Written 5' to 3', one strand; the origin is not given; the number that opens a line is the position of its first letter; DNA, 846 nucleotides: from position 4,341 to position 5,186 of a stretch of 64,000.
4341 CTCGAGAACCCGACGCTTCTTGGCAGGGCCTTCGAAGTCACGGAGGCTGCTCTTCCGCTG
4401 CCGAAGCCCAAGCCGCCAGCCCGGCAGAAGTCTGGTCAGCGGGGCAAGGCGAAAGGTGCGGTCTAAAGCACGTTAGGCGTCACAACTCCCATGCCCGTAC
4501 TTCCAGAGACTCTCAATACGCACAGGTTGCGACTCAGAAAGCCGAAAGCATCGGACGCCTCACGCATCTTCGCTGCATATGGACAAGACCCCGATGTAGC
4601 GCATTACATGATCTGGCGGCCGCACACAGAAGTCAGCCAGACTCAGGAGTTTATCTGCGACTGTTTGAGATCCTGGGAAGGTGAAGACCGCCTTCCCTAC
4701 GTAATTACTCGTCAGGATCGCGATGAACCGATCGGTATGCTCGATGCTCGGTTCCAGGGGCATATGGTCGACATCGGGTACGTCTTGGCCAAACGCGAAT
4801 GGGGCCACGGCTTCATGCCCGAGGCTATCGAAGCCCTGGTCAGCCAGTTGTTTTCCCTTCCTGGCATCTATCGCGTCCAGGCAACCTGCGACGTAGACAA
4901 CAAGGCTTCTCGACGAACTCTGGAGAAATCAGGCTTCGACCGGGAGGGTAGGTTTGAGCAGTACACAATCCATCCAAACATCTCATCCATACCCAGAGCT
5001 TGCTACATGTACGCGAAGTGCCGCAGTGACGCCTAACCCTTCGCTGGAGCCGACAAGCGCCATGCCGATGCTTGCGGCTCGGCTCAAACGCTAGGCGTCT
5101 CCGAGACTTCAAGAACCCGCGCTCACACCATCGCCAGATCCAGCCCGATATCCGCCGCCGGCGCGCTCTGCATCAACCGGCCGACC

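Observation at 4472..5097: Solitary integron-type gene cassette (GNAT) with an attC-like element, lodged between gyrB/tfoX-like and nadC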

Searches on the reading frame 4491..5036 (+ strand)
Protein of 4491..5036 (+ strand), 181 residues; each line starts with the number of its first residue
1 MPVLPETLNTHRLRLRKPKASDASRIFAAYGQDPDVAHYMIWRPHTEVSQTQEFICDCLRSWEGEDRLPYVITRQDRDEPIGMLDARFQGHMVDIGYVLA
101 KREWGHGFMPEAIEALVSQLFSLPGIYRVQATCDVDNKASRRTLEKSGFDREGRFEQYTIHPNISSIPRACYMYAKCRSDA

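Call 5: search_protein_families(library=pfam, proteins=[window:4491-5036:+])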
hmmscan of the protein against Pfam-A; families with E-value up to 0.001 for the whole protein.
window:4491-5036:+ (181 aa): 3 families
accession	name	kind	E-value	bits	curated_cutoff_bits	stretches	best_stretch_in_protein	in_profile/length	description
PF13302.13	Acetyltransf_3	-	1.1e-26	94.7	25.4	1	12-149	1-137/138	Acetyltransferase (GNAT) domain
PF00583.31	Acetyltransf_1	-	3e-10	40.8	20.7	1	41-149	8-116/116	Acetyltransferase (GNAT) family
PF13523.12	Acetyltransf_8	-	7e-07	29.4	27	1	97-155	84-143/145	Acetyltransferase (GNAT) domain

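Call 9: find_homologous_proteins(query=window:4491-5033:+)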
Query window:4491-5033:+ (181 aa): 645 proteins with E <= 0.001 among 666 candidates; the best 120 are listed.
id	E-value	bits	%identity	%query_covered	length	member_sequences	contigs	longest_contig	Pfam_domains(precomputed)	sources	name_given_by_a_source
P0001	9.4e-122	422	100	100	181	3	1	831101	PF13302.14,PF13523.13,PF00583.32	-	-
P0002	7.9e-95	334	80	100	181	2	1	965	PF13302.14,PF00583.32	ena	-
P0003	6.8e-92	324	78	97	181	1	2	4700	PF13302.14,PF13523.13,PF00583.32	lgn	-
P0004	6.8e-91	321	77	100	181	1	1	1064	PF13302.14,PF13523.13,PF00583.32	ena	-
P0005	2.9e-90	319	75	100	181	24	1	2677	PF13302.14,PF13523.13,PF00583.32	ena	-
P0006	3.2e-90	319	77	100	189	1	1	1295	PF13302.14,PF13523.13,PF00583.32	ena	-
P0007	1.2e-89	317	76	100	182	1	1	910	PF13302.14,PF13523.13,PF00583.32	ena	-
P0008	1.6e-89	317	76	100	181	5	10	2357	PF13302.14,PF13523.13,PF00583.32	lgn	-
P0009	3.2e-89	316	75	100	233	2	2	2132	PF13302.14,PF00583.32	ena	-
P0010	6.9e-89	315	75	100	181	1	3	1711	PF13302.14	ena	-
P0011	6.8e-88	311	76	100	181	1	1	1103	PF13302.14,PF00583.32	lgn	-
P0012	7.6e-88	311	76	100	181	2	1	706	PF13302.14,PF00583.32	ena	-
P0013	8.3e-87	308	75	100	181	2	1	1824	PF13302.14,PF13523.13,PF00583.32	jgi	jgi:RimJ/RimL family protein N-acetyltransferase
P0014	1.7e-85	303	71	100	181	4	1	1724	PF13302.14,PF00583.32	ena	-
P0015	2.7e-85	303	73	100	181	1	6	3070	PF13302.14,PF00583.32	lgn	-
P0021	9.6e-80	285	70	100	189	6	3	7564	PF13302.14,PF13523.13,PF00583.32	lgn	-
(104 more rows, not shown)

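Call 11: find_encoding_contigs(protein=P0003, flank=5000, max_places=4)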
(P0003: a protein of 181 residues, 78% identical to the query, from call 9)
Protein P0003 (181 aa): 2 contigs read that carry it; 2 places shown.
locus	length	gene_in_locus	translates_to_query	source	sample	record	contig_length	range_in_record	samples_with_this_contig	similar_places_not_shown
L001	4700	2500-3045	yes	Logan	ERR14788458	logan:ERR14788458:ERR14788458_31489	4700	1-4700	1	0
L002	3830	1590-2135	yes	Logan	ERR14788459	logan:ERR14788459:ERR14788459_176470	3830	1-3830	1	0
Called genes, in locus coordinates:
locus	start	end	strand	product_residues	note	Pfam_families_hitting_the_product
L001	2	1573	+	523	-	?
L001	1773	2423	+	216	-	PF00702:Hydrolase, PF13419:HAD_2, PF13242:Hydrolase_like (weak)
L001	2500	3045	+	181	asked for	PF13302:Acetyltransf_3, PF00583:Acetyltransf_1, PF13523:Acetyltransf_8 (weak)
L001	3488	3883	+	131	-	PF00903:Glyoxalase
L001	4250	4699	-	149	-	?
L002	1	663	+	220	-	?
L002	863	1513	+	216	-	PF00702:Hydrolase, PF13419:HAD_2, PF13242:Hydrolase_like (weak)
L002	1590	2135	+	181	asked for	PF13302:Acetyltransf_3, PF00583:Acetyltransf_1, PF13523:Acetyltransf_8 (weak)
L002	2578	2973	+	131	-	PF00903:Glyoxalase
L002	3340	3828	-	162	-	?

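Call 12: find_encoding_contigs(protein=P0021, flank=8000, max_places=4)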
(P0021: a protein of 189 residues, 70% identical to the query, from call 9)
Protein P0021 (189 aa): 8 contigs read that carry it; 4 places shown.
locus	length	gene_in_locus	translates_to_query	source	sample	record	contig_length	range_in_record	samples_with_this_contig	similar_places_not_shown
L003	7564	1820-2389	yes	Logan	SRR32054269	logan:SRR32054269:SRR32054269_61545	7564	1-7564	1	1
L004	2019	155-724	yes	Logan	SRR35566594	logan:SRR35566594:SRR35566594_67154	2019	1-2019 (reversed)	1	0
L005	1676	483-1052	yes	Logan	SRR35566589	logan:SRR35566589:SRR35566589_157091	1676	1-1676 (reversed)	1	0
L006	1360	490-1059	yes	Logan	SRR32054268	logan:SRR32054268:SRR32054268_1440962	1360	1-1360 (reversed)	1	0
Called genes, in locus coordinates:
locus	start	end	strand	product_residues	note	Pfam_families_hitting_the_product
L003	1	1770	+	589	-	?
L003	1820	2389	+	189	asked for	PF13302:Acetyltransf_3, PF00583:Acetyltransf_1, PF13523:Acetyltransf_8 (weak)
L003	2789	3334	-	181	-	PF00929:RNase_T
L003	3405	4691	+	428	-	PF16491:Peptidase_M48_N, PF01435:Peptidase_M48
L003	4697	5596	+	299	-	PF03193:RsgA_GTPase, PF01926:MMR_HSR1 (weak)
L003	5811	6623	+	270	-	PF03928:HbpS-like (weak)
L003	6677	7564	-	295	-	?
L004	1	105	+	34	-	?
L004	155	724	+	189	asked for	PF13302:Acetyltransf_3, PF00583:Acetyltransf_1, PF13523:Acetyltransf_8 (weak)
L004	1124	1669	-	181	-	PF00929:RNase_T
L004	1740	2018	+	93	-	?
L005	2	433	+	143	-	?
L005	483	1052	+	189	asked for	PF13302:Acetyltransf_3, PF00583:Acetyltransf_1, PF13523:Acetyltransf_8 (weak)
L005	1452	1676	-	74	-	?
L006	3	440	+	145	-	?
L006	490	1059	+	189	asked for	PF13302:Acetyltransf_3, PF00583:Acetyltransf_1, PF13523:Acetyltransf_8 (weak)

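Call 13: find_encoding_contigs(protein=P0008, flank=5000, max_places=8)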
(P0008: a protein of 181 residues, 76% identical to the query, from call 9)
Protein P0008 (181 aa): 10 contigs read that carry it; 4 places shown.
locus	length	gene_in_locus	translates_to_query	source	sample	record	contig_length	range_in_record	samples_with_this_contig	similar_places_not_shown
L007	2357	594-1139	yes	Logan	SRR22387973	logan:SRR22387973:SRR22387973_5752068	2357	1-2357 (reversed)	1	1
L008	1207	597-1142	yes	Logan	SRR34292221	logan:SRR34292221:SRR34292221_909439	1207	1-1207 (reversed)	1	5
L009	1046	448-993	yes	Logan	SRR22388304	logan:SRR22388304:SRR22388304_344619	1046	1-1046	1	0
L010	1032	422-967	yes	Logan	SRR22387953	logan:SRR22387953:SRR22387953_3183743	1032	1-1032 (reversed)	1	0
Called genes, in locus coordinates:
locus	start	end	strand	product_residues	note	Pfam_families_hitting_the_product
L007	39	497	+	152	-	-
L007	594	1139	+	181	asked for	PF13302:Acetyltransf_3, PF13523:Acetyltransf_8 (weak), PF00583:Acetyltransf_1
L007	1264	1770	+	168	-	PF13302:Acetyltransf_3, PF00583:Acetyltransf_1, PF13508:Acetyltransf_7, PF08445:FR47 (weak), PF13673:Acetyltransf_10 (weak)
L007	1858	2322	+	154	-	PF00583:Acetyltransf_1, PF13673:Acetyltransf_10 (weak), PF13508:Acetyltransf_7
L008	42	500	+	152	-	-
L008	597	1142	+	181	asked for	PF13302:Acetyltransf_3, PF13523:Acetyltransf_8 (weak), PF00583:Acetyltransf_1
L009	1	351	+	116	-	?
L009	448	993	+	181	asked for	PF13302:Acetyltransf_3, PF13523:Acetyltransf_8 (weak), PF00583:Acetyltransf_1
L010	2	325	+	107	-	?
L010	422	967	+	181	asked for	PF13302:Acetyltransf_3, PF13523:Acetyltransf_8 (weak), PF00583:Acetyltransf_1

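Call 18: find_encoding_contigs(protein=window:4491-5036:+, flank=10000, max_places=4)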
Protein window:4491-5036:+ (181 aa): no gene with exactly this product is on record in the collection.

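Call 27: find_related_loci(query=window:4491-5033:+, collection=metagenome_contigs, flank=3000)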
Query window:4491-5033:+ (181 aa) in metagenome_contigs; peptide patterns used: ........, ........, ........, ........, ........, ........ (x = any residue, [..] = any of these).
196 stretches matched a pattern; 29 encode a relative of the query (tblastn E <= 1e-3); 29 distinct loci.
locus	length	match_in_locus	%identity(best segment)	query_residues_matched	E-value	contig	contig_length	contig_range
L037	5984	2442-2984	96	1-181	7e-122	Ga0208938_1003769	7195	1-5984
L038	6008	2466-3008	96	1-181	6e-122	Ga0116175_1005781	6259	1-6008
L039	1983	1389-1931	75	1-181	8e-102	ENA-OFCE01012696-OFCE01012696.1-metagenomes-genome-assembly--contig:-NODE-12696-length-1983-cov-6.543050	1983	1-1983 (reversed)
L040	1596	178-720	70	1-181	4e-90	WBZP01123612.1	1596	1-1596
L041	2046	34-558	59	4-178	3e-74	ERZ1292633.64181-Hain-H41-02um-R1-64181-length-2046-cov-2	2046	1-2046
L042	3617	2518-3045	56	4-178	6e-69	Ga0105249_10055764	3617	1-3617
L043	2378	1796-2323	56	4-178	5e-70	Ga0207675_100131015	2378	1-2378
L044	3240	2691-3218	56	4-178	4e-69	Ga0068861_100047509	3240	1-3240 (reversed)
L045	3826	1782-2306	55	4-178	2e-67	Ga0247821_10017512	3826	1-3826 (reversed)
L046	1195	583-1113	55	3-178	2e-71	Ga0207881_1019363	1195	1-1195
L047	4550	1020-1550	54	3-178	3e-67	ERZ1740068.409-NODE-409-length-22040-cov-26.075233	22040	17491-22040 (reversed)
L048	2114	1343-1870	57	4-178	2e-68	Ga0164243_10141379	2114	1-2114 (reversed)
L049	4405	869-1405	56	1-178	8e-67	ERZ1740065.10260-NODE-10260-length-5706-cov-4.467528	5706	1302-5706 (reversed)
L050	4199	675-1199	58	4-178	2e-66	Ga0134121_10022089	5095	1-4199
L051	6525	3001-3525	56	4-178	1e-65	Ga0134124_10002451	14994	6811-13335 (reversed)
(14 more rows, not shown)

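Call 63: search_protein_families(library=ncbifam, proteins=[window:4491-5036:+], max_evalue=0.01)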
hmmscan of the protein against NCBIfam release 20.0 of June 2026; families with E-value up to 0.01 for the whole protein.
window:4491-5036:+ (181 aa): 7 families
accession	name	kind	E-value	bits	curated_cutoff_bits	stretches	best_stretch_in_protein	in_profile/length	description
NF000485.1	TlmB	exception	3.5e-10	39.6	625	1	8-161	3-153/292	bleomycin family antibiotic N-acetyltransferase TlmB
NF000483.1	BlmB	exception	3.3e-07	30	625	1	8-161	12-161/301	bleomycin family antibiotic N-acetyltransferase BlmB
NF008072.0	PRK10809.1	equivalog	6.1e-07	29.4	190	1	91-159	103-171/194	ribosomal protein S5-alanine N-acetyltransferase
NF007539.0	PRK10151.1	equivalog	1.2e-05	25.1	184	1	93-157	94-158/179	50S ribosomal protein L7/L12-serine acetyltransferase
NF012165.0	AAC_6p_set_A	equivalog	0.0017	18.1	280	1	103-153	101-151/177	aminoglycoside 6'-N-acetyltransferase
NF033074.0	AAC_6p_Ib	exception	0.0022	17.7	400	1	102-155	107-160/184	AAC(6')-Ib family aminoglycoside 6'-N-acetyltransferase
TIGR04431.1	N6_acetyl_AAC6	equivalog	0.0048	16.5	260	1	103-153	108-158/184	AacA4 family aminoglycoside N(6')-acetyltransferase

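Call 73: search_solved_structures(query=window:4491-5033:+, max_evalue=0.001)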
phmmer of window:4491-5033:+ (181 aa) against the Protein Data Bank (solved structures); distinct sequences matched with E-value up to 0.001: 7.
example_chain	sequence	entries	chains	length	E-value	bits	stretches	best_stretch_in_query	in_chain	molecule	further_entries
3fbu_A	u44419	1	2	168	2.2e-09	40.7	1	10-163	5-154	Acetyltransferase, GNAT family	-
2zw4_A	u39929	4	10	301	6.5e-07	32.6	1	8-161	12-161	Bleomycin acetyltransferase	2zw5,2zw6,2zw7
2fck_A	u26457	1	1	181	9.6e-06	28.8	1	8-153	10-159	ribosomal-protein-serine acetyltransferase, putative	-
3tth_A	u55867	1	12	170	2.4e-05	27.5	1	74-156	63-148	Spermidine N1-acetyltransferase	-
3igr_A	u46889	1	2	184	9.3e-05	25.6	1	86-159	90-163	Ribosomal-protein-S5-alanine N-acetyltransferase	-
6c32_A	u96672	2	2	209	0.00032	23.8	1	39-158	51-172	Acetyltransferase, GNAT family protein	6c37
6c30_A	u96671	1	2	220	0.00037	23.6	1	39-158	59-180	GNAT family acetyltransferase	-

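Call 74: search_protein_families(library=padloc, proteins=[window:4491-5036:+], max_evalue=0.01)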
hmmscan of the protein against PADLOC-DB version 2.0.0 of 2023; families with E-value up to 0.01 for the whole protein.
window:4491-5036:+ (181 aa): 0 families
